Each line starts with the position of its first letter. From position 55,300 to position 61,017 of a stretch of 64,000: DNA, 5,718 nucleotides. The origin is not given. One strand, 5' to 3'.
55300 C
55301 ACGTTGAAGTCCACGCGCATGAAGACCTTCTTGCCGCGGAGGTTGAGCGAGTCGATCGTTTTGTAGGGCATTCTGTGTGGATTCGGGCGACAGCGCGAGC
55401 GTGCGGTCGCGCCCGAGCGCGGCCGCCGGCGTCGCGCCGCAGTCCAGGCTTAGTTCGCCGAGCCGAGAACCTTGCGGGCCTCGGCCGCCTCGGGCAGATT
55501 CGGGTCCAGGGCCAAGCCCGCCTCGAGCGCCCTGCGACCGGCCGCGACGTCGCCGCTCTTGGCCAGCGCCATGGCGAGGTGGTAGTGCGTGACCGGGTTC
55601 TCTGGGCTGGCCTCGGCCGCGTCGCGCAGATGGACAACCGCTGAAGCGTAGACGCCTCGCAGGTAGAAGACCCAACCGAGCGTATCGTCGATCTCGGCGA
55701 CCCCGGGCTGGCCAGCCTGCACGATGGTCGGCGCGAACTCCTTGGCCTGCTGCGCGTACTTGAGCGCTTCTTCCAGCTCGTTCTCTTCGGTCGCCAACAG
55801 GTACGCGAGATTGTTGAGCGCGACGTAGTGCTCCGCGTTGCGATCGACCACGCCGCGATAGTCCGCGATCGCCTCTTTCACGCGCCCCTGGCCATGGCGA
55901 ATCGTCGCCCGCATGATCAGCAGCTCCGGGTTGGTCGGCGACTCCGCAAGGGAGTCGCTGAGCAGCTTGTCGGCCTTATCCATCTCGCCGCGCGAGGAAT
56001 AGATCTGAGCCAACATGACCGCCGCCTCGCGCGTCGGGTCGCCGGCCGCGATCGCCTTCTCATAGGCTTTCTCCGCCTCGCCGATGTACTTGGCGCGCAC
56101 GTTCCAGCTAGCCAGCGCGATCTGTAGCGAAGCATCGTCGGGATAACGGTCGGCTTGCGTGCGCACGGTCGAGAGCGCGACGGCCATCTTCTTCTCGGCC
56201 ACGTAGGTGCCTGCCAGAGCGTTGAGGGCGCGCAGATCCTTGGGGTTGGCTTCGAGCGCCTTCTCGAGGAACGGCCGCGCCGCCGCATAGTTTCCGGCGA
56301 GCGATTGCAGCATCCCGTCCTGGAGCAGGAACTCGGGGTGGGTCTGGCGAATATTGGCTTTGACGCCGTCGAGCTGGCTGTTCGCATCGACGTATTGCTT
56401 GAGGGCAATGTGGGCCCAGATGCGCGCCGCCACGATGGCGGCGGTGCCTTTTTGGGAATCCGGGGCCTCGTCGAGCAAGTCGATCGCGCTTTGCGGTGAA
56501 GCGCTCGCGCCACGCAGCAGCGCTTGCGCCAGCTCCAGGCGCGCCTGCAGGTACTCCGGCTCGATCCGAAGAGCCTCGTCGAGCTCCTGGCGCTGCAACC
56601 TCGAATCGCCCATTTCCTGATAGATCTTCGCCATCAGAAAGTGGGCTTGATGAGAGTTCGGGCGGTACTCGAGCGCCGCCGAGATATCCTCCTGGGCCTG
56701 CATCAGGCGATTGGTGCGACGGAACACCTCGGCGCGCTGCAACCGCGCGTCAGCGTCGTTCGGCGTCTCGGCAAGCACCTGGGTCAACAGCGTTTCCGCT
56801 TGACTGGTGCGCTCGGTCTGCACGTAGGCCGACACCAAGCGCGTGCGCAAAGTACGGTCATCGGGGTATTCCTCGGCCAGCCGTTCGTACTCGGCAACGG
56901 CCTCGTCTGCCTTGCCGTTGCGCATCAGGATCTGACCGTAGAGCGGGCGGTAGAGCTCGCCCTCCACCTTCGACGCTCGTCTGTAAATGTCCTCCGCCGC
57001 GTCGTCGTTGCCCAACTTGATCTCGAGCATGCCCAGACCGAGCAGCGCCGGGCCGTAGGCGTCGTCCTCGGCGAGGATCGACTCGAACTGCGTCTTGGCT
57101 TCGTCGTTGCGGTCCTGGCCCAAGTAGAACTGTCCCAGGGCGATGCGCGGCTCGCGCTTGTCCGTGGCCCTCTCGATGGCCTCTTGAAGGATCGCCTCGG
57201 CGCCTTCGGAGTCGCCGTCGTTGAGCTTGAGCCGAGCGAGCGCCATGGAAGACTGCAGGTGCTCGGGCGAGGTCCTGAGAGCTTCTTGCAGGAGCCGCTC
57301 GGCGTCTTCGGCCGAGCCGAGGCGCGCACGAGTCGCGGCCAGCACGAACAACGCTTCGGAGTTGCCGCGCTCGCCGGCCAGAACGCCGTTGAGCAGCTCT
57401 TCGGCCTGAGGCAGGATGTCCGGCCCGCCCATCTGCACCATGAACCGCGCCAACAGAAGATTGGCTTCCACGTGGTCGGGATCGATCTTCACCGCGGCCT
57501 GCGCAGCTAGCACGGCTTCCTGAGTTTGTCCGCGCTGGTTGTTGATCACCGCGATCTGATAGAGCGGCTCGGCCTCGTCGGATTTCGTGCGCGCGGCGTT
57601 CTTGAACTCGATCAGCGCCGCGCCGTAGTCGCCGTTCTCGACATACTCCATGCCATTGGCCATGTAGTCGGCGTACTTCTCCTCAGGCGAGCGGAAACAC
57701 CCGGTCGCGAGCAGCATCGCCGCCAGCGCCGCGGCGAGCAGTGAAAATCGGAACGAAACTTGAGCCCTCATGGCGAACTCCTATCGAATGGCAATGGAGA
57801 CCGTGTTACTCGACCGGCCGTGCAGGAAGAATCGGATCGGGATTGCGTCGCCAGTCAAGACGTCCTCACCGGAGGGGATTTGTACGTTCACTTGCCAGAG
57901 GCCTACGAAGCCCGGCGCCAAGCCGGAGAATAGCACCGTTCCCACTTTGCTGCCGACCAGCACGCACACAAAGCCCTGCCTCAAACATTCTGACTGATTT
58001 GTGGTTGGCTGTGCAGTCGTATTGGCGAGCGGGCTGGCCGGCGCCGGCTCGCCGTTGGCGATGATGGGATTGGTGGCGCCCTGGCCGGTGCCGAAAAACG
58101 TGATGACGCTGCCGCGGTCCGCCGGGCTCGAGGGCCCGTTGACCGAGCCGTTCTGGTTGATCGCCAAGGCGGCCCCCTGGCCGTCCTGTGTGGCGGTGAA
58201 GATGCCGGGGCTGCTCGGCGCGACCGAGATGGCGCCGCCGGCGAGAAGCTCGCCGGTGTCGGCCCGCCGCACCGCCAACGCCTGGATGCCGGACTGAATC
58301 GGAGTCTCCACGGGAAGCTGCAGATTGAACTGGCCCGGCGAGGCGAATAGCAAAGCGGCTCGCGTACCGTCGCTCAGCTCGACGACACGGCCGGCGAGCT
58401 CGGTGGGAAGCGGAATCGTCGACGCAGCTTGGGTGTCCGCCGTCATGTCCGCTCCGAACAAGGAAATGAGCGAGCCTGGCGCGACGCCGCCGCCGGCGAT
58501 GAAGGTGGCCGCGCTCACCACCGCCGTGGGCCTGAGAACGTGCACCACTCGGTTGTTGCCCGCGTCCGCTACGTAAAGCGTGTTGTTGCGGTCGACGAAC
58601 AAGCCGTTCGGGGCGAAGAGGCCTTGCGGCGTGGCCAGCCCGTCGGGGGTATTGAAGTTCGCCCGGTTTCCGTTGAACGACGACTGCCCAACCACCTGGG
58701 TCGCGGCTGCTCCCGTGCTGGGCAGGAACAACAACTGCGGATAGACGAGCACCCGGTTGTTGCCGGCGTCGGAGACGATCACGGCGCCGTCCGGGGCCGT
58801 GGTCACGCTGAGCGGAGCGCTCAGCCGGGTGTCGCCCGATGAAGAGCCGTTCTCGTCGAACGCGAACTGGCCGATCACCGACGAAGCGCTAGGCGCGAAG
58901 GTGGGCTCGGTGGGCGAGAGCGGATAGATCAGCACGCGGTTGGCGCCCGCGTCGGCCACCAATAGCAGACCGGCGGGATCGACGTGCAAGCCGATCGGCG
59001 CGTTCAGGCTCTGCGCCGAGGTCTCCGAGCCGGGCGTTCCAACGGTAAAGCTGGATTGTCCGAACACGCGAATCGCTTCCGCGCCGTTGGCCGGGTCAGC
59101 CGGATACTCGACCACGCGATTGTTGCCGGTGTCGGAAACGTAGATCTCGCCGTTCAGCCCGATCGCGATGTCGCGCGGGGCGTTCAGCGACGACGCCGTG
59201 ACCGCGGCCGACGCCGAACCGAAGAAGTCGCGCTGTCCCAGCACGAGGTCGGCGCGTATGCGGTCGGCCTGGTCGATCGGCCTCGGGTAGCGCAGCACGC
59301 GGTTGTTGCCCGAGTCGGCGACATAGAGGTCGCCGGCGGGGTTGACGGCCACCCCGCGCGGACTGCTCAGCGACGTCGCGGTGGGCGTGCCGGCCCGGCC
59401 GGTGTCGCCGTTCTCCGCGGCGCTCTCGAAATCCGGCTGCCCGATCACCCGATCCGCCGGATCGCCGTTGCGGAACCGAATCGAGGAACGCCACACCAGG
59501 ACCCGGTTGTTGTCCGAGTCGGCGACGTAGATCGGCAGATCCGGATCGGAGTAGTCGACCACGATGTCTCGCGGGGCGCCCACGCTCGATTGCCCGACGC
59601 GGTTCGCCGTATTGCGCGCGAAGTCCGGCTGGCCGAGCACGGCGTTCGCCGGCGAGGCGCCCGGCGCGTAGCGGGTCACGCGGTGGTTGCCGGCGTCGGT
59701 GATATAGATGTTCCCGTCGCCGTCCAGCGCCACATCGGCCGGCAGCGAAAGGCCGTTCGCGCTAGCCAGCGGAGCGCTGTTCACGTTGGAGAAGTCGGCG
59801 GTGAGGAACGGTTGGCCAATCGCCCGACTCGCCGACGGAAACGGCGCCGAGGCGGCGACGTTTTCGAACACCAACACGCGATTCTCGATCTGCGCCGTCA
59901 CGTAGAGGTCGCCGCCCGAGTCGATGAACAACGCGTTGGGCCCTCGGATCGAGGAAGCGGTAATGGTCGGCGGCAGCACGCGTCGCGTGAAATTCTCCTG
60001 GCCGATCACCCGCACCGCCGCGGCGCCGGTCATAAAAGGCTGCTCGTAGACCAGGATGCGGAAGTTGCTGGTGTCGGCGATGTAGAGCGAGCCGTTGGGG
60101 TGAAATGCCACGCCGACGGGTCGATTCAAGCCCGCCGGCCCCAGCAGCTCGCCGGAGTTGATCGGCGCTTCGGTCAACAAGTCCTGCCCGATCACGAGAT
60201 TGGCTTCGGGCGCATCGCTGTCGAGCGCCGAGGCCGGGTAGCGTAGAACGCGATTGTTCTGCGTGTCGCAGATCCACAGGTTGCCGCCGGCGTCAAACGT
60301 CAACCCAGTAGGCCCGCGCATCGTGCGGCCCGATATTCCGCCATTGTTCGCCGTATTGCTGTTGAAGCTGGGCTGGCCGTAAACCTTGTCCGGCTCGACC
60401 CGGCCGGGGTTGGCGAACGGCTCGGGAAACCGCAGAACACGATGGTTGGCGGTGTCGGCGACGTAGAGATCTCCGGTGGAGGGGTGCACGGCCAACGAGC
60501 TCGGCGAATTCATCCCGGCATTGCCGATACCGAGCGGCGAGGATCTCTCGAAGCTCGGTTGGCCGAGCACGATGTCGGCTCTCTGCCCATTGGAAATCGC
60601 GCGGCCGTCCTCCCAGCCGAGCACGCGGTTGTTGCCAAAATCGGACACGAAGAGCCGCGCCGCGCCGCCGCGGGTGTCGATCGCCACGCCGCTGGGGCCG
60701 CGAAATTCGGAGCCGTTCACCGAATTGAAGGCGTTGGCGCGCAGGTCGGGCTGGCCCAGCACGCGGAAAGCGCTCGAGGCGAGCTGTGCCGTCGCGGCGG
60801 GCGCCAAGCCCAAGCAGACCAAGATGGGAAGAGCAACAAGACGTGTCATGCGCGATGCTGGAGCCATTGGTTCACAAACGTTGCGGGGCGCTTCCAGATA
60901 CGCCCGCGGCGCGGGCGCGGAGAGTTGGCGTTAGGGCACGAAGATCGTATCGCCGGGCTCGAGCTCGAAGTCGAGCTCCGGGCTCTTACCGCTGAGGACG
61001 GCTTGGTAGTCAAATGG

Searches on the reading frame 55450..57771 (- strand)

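Call 10: search_protein_families(library=pfam, proteins=[window:55450-57771:-], max_evalue=0.001)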
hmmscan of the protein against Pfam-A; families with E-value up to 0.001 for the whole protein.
window:55450-57771:- (773 aa): 27 families (the best 25 are shown)
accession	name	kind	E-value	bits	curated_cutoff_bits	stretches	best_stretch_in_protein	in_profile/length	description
PF14559.12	TPR_19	-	3.3e-62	207.2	25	9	282-343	1-62/68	Tetratricopeptide repeat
PF13428.12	TPR_14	-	6.1e-43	141.3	23.5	1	277-313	6-42/44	Tetratricopeptide repeat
PF13432.12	TPR_16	-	1.2e-41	141.2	32.7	5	279-340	4-65/65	Tetratricopeptide repeat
PF13181.12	TPR_8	-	1.6e-37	124.9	25.7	0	375-406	2-33/34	Tetratricopeptide repeat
PF07719.23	TPR_2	-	1.1e-34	116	27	0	728-758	3-33/34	Tetratricopeptide repeat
PF13431.12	TPR_17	-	1.1e-32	110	24.4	0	328-361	1-34/34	Tetratricopeptide repeat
PF23914.1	TPR_CcmH_CycH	-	1.3e-27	97.1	42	2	77-169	60-152/158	Cytochrome c-type biogenesis protein H TPR domain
PF12895.13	ANAPC3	-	3e-25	88.8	27.2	2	563-636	5-77/82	Anaphase-promoting complex, cyclosome, subunit 3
PF13424.12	TPR_12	-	7.4e-23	81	30.1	0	651-722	5-75/77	Tetratricopeptide repeat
PF00515.34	TPR_1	-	1.5e-20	72.6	27.8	0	67-100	1-34/34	Tetratricopeptide repeat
PF13414.12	TPR_11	-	1.6e-19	69.8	26.8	0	701-740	3-42/42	TPR repeat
PF13174.12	TPR_6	-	3.7e-18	65.3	26.3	0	278-304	6-32/33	Tetratricopeptide repeat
PF25062.1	ARM_TT21_N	-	3.1e-16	60.2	40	1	423-529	40-151/222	Tetratricopeptide repeat protein 21 N-terminal ARM repeat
PF25060.1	ARM_TT21_2nd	-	3.8e-14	53.3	27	1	397-628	46-269/270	Tetratricopeptide repeat protein 21 second ARM domain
PF24575.1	TPR_Slam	-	8e-13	49.2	35.2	1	262-326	37-101/104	Surface lipoprotein assembly modifier, N-terminal TPR repeats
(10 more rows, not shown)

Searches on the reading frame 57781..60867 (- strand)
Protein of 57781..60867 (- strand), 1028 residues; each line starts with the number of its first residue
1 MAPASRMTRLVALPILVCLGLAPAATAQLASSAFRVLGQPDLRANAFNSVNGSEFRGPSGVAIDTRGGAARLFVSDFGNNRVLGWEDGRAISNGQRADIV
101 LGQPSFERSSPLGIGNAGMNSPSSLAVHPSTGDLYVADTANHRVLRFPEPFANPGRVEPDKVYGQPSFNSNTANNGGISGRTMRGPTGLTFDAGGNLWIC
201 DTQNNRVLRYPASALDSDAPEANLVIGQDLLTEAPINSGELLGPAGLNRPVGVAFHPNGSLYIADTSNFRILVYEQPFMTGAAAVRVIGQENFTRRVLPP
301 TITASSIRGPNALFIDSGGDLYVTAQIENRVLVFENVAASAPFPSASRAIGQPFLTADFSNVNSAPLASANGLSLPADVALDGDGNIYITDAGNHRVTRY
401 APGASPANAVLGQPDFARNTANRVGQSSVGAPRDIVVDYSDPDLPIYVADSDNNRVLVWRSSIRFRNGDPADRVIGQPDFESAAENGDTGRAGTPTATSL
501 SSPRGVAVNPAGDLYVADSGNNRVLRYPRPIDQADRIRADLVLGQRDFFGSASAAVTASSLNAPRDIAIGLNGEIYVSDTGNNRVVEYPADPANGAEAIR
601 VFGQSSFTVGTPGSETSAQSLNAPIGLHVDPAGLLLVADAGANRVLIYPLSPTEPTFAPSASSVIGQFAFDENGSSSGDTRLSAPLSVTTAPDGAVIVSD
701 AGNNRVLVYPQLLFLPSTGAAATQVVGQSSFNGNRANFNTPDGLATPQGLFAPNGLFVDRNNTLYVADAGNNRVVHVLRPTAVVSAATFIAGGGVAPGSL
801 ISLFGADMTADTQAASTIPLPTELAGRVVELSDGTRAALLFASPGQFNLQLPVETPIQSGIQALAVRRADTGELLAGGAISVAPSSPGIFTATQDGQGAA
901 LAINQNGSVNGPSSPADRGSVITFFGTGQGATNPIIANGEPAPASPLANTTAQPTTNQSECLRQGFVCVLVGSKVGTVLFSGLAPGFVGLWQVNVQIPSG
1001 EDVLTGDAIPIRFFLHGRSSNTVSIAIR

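Call 10: search_protein_families(library=pfam, proteins=[window:57781-60867:-], max_evalue=0.001)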
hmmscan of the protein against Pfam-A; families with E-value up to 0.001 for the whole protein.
window:57781-60867:- (1028 aa): 7 families
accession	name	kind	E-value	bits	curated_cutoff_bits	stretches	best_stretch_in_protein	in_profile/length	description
PF01436.27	NHL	-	2.8e-68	223.2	20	6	500-527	1-28/28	NHL repeat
PF25021.1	TEN_NHL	-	1.5e-25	90.4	27.1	0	445-523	85-164/357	Teneurin NHL domain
PF08450.18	SGL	-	1.9e-15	57.6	26.3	0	118-210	132-210/246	SMP-30/Gluconolactonase/LRE-like region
PF13449.12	Phytase-like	-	1.3e-05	25.7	27.6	0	124-184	72-132/284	Esterase-like activity of phytase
PF20067.5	SSL_N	-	0.00019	21.7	18.9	0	376-392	23-39/46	Strictosidine synthase-like, N-terminal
PF05787.19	PhoX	-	0.00021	21.1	24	0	164-205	410-450/515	Alkaline phosphatase PhoX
PF24684.1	Vgb_lyase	-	0.00076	18.8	50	0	185-209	98-122/290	Virginiamycin B lyase family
